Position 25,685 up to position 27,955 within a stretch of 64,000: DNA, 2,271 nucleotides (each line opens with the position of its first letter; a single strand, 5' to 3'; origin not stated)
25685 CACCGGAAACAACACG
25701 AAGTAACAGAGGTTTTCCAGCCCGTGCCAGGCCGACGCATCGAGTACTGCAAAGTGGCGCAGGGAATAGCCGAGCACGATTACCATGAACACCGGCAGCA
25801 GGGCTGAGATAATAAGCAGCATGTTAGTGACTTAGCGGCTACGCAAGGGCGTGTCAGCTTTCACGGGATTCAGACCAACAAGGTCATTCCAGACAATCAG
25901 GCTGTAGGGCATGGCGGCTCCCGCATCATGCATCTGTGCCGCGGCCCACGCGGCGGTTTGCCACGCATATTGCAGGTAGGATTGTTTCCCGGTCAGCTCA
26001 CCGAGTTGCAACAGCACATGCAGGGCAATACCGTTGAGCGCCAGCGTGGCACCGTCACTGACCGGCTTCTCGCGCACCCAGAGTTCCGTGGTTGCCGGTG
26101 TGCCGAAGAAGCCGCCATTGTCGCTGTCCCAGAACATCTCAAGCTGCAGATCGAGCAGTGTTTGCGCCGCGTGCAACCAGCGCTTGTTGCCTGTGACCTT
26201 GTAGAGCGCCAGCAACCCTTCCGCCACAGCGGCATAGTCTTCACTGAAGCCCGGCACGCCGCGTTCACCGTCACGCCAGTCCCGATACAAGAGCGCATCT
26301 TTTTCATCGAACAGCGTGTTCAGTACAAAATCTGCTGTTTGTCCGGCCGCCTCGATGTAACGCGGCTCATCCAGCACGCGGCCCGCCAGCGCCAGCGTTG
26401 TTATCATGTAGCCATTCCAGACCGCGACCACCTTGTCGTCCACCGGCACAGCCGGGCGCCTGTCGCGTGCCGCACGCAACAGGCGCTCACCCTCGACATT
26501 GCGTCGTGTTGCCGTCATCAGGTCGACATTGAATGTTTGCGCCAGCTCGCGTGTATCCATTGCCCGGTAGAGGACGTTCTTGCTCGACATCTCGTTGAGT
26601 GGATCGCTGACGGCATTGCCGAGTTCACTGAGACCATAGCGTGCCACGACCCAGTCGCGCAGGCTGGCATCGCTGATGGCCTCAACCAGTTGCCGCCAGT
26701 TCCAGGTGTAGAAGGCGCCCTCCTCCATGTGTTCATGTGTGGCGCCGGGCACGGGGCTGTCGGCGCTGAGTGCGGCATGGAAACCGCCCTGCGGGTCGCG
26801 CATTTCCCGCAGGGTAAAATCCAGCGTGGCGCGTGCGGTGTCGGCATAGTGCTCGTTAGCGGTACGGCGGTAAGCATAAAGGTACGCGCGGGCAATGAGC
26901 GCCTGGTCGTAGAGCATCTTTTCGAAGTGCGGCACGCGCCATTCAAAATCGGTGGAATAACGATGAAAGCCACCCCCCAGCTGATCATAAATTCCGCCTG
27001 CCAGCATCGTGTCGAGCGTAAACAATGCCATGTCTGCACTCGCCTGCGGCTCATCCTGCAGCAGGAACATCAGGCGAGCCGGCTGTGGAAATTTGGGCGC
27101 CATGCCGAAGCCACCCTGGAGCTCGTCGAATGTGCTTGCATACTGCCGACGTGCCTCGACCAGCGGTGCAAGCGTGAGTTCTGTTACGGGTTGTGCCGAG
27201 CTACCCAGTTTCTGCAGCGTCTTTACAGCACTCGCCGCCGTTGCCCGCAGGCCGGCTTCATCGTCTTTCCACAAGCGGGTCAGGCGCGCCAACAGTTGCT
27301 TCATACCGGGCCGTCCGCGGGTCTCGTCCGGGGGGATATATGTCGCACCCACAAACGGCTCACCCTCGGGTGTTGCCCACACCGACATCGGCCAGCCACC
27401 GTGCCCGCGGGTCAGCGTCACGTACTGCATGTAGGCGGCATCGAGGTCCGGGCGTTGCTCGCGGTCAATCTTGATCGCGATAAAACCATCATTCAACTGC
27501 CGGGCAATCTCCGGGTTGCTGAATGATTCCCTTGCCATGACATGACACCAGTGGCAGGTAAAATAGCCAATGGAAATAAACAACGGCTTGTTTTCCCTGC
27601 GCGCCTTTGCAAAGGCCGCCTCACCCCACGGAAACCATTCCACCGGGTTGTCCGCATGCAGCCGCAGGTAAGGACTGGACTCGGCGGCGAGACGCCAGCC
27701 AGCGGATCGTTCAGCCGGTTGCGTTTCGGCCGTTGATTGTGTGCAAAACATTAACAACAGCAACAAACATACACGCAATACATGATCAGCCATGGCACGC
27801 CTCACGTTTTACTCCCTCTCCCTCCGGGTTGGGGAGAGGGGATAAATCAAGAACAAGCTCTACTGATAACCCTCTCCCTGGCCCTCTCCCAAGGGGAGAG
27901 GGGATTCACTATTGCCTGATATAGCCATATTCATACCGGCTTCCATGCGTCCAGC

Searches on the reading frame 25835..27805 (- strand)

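Call 35: search_protein_families(library=pfam, proteins=[window:25835-27805:-], max_evalue=0.01)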
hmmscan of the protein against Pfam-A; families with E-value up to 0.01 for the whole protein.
window:25835-27805:- (657 aa): 7 families
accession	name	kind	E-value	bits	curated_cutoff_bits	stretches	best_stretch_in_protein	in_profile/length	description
PF03190.21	Thioredox_DsbH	-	3.4e-67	225.9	27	1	38-197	3-162/163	Protein of unknown function, DUF255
PF07470.19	Glyco_hydro_88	-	2.2e-10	40.5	26.6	0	523-628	75-170/352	Glycosyl Hydrolase Family 88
PF13899.12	Thioredoxin_7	-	1.9e-09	38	27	1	57-120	2-65/83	Thioredoxin-like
PF03663.20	Glyco_hydro_76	-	1.2e-08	35.3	25.9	1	473-561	165-258/366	Glycosyl hydrolase family 76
PF06662.19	C5-epim_C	-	4.3e-07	30.1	23.3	0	530-634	37-141/188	D-glucuronyl C5-epimerase C-terminus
PF07221.17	GlcNAc_2-epim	-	3.8e-06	26.8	23.4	0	469-563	86-181/347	N-acylglucosamine 2-epimerase (GlcNAc 2-epimerase)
PF07944.18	Beta-AFase-like_GH127_cat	-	0.0077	15.7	24.9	0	525-552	178-205/376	Beta-L-arabinofuranosidase, GH127 catalytic domain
